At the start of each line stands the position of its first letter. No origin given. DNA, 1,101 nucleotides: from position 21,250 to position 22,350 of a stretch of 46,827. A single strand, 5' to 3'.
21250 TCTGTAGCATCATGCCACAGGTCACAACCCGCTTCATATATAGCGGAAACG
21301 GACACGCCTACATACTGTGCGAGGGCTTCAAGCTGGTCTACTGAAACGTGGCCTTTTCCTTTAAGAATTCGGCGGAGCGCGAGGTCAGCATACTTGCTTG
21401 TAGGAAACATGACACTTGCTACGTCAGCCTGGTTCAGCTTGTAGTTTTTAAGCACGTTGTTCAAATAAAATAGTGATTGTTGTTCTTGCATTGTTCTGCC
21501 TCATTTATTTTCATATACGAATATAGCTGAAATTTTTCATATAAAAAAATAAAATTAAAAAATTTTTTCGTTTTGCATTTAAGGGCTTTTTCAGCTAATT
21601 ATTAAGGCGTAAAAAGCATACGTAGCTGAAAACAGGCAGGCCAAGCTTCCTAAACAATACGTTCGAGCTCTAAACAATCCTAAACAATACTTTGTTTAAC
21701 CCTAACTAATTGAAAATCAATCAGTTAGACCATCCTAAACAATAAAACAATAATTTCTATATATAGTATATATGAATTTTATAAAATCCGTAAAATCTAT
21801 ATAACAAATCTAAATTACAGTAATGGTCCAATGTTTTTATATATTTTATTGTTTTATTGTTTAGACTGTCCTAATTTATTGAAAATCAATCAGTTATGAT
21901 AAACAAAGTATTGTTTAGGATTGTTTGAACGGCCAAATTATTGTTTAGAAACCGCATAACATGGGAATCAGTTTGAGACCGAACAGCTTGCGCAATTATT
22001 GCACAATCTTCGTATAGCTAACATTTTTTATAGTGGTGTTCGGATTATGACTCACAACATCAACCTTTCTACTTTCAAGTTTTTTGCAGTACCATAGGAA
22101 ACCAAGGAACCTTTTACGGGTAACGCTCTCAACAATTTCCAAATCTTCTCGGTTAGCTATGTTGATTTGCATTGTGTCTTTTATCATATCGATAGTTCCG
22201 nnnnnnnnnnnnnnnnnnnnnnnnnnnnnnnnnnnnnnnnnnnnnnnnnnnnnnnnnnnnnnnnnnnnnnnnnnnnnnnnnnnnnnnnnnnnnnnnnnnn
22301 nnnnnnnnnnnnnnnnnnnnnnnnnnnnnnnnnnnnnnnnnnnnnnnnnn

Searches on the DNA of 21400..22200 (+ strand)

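Call 6: search_dna_similar(query=window:21400-22200:+, collection=phages, mode=distant, max_rows=20)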
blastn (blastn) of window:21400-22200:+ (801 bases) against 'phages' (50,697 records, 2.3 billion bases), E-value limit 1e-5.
No match.
